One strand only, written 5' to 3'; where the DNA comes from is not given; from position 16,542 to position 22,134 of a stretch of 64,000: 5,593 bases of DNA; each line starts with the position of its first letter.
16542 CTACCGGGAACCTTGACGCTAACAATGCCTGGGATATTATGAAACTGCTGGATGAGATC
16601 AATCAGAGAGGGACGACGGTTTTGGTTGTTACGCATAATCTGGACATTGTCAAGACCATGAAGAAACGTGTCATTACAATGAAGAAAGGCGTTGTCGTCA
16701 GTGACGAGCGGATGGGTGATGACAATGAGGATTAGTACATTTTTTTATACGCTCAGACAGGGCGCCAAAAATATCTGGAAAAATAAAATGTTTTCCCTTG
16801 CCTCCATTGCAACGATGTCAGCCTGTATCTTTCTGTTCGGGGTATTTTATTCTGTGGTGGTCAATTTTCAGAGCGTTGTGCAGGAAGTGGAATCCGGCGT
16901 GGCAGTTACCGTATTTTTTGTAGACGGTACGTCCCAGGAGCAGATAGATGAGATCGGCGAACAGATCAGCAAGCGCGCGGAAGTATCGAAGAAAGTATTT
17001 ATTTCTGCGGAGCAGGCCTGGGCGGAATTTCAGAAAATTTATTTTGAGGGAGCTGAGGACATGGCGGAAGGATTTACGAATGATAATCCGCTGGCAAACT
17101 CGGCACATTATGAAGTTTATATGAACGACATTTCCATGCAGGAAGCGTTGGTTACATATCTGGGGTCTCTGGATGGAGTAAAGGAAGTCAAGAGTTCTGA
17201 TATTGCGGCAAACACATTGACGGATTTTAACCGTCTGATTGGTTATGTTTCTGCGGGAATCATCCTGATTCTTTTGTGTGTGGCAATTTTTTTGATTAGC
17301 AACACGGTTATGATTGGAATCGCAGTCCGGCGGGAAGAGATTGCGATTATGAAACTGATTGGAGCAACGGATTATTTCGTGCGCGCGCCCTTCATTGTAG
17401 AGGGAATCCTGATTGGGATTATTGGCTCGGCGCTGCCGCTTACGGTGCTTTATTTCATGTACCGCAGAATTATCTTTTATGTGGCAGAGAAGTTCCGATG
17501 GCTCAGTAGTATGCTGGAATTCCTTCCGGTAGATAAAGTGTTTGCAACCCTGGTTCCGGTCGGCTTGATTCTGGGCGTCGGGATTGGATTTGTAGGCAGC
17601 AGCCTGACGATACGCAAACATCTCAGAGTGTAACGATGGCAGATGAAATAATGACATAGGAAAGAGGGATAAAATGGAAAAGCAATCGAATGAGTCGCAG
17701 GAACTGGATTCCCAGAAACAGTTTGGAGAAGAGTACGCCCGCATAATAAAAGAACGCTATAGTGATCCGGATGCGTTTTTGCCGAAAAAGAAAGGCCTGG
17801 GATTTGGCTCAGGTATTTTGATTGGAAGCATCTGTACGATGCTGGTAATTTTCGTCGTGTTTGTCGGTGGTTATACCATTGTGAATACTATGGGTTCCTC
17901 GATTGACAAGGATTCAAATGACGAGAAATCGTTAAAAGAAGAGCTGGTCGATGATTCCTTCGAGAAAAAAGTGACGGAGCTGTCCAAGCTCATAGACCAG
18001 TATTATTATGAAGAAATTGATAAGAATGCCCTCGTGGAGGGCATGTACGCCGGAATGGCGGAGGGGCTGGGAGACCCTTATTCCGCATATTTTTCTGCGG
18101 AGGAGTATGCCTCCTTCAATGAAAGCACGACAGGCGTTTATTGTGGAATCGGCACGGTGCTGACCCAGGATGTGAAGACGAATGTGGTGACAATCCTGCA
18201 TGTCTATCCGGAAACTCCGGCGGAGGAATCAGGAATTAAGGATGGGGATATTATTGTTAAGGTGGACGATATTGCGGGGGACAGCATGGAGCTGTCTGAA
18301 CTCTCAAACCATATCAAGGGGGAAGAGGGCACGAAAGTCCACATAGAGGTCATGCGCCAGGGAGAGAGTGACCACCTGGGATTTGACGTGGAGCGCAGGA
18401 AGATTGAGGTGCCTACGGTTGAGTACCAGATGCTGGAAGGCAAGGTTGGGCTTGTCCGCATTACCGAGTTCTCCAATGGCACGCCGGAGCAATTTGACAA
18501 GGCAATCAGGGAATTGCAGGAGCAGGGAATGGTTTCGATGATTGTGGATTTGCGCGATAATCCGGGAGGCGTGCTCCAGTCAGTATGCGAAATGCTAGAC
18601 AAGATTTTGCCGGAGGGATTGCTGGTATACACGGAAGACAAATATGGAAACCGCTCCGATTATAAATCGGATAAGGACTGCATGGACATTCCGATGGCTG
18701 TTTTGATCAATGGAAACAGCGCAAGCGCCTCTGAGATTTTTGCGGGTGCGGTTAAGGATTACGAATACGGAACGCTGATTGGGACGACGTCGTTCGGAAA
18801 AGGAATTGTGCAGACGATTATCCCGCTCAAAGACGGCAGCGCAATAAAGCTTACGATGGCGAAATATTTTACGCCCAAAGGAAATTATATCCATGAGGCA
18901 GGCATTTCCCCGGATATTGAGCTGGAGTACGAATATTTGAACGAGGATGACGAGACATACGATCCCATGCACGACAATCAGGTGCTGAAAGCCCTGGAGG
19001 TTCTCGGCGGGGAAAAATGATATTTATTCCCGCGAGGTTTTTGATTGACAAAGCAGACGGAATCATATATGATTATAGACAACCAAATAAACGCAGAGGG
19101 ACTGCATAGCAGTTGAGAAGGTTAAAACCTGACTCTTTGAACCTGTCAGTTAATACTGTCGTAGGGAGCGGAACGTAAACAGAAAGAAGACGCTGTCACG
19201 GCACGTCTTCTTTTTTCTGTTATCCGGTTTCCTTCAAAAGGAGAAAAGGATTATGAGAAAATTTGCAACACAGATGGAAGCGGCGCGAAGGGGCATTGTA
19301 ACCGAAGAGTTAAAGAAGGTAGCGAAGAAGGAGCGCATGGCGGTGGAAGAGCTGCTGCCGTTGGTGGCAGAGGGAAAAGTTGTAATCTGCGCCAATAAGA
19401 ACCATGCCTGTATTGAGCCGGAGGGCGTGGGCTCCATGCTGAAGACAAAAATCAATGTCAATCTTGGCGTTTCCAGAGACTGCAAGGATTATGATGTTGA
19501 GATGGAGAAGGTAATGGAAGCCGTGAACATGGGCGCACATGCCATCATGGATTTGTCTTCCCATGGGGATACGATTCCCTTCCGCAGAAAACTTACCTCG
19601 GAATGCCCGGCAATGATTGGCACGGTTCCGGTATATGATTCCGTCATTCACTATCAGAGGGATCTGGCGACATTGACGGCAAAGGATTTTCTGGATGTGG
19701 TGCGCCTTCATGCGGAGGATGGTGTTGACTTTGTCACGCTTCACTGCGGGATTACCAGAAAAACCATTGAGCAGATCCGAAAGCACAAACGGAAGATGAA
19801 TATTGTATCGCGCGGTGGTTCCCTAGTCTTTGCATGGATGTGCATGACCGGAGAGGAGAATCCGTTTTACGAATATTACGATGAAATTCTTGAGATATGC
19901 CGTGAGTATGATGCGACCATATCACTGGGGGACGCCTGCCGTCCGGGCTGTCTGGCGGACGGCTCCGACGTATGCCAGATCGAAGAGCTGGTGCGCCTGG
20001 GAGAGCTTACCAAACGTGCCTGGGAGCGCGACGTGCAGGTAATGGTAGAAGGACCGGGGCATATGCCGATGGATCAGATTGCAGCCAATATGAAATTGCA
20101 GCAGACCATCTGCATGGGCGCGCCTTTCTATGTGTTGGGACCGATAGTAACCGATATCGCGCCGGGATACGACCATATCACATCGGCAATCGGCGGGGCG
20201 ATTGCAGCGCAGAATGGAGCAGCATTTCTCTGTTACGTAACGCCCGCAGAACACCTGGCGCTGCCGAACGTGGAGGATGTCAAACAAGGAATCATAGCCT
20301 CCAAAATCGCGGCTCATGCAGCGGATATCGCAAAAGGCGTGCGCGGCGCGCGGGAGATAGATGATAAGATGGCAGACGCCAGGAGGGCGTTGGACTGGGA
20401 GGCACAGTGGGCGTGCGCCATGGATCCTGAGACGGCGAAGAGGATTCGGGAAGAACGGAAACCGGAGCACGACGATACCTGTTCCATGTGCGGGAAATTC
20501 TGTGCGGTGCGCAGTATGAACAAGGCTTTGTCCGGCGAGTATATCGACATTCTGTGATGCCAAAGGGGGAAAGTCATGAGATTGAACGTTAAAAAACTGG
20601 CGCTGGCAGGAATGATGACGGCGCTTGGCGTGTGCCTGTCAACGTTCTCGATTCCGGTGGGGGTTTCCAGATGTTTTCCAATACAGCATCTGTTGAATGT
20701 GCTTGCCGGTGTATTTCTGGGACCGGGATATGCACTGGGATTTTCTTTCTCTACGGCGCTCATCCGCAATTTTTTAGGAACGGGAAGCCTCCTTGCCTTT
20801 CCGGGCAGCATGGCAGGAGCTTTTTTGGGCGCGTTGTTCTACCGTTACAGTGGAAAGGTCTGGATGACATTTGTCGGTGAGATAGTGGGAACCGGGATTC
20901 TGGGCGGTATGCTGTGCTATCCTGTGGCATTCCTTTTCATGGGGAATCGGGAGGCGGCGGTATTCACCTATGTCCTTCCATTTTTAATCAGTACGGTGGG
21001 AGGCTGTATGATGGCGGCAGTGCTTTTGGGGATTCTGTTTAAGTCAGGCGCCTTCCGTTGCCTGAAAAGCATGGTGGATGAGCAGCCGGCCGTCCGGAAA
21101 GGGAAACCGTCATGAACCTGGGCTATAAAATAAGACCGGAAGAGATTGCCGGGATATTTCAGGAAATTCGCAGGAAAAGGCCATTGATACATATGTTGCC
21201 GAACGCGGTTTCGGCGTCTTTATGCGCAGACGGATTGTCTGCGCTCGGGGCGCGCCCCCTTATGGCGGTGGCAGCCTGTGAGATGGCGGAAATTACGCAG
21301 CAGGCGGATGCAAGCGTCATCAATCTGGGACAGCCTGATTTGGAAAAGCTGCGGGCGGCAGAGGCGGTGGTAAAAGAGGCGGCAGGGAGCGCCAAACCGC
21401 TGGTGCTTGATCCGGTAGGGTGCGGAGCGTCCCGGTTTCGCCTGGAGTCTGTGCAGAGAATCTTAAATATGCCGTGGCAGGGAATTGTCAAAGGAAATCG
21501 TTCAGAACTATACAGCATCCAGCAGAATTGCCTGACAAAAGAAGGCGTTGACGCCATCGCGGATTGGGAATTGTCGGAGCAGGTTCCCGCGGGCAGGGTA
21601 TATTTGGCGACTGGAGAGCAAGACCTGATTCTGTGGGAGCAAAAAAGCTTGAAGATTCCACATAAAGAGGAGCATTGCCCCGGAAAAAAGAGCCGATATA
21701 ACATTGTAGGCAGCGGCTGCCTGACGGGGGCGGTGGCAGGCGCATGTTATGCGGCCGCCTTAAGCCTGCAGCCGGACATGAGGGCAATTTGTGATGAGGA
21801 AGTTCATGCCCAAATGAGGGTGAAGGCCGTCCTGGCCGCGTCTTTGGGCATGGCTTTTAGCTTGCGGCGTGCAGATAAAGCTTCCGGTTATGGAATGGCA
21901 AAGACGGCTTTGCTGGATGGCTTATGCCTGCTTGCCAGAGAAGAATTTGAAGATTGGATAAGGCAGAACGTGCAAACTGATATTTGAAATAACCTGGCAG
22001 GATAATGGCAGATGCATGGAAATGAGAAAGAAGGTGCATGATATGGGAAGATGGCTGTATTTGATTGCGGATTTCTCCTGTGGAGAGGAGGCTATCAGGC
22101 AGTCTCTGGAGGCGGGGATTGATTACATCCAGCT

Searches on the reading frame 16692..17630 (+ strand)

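Call 64: search_protein_families(library=pfam, proteins=[window:16692-17630:+], max_evalue=0.00001)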
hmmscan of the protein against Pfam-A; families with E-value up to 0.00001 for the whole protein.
window:16692-17630:+ (313 aa): 2 families
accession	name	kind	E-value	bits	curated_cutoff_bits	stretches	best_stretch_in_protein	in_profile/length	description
PF18075.7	FtsX_ECD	-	1.8e-22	80.2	23.5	1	70-166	1-96/96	FtsX extracellular domain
PF02687.27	FtsX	-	3.1e-10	40.6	25.5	1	190-309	3-118/120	FtsX-like permease C-terminal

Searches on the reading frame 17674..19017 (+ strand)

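Call 64: search_protein_families(library=pfam, proteins=[window:17674-19017:+], max_evalue=0.00001)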
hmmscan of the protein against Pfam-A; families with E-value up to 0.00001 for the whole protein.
window:17674-19017:+ (448 aa): 5 families
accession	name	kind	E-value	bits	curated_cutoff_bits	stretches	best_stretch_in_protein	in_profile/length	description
PF03572.23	Peptidase_S41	-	2.2e-54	183.9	24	1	257-416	1-164/165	Peptidase family S41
PF22694.1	CtpB_N-like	-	4.2e-12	46.8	27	1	65-143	7-84/85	Activating protease CtpB N-terminal domain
PF13180.12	PDZ_2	-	1.7e-09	38.2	27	1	164-233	10-74/80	PDZ domain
PF17820.7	PDZ_6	-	2.7e-08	33.9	27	1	175-226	3-52/54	PDZ domain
PF00595.29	PDZ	-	6.4e-06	26.9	23.2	0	159-227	12-81/81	PDZ domain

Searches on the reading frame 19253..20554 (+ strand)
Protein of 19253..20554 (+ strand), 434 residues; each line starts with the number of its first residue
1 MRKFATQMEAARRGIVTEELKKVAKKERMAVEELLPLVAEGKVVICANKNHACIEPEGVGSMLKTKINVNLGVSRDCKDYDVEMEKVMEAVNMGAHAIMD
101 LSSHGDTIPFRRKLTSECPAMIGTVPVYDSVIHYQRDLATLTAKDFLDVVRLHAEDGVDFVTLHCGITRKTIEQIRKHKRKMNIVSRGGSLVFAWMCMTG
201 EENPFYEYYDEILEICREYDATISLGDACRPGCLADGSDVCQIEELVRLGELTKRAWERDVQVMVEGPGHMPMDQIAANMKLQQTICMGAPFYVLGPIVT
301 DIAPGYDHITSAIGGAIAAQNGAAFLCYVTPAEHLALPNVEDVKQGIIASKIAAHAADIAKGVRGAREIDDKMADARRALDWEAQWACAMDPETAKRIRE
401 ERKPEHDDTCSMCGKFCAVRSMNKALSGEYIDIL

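Call 64: search_protein_families(library=pfam, proteins=[window:19253-20554:+], max_evalue=0.00001)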
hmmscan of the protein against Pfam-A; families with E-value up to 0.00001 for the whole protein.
window:19253-20554:+ (434 aa): 1 family
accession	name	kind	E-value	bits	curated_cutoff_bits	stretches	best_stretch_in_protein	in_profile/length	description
PF01964.24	ThiC_Rad_SAM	-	2.1e-190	633.4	25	1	6-423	1-419/420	Radical SAM ThiC family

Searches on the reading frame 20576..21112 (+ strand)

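Call 64: search_protein_families(library=pfam, proteins=[window:20576-21112:+], max_evalue=0.00001)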
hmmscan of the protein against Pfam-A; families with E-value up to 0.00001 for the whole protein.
window:20576-21112:+ (179 aa): 2 families
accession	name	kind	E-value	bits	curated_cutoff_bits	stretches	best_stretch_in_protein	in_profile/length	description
PF09512.15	ThiW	-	2e-49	168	30.3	1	8-155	1-148/150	Thiamine-precursor transporter protein (ThiW)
PF12822.12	ECF_trnsprt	-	5.5e-06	26.9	30.7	0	6-155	1-152/169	ECF transporter, substrate-specific component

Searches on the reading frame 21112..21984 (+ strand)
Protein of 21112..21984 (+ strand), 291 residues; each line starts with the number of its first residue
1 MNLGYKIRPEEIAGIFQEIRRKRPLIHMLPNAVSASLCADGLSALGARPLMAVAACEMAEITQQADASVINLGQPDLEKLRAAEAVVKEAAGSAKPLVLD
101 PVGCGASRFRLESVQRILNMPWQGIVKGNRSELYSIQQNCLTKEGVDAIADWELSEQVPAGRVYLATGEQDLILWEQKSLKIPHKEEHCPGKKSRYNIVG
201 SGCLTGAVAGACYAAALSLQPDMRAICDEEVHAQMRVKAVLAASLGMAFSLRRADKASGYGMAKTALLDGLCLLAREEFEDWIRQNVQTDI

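Call 64: search_protein_families(library=pfam, proteins=[window:21112-21984:+], max_evalue=0.00001)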
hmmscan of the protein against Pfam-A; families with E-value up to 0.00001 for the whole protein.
window:21112-21984:+ (291 aa): 1 family
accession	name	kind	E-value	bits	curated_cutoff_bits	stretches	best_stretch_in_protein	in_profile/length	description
PF02110.20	HK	-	2e-36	126.1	27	1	17-216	2-201/247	Hydroxyethylthiazole kinase family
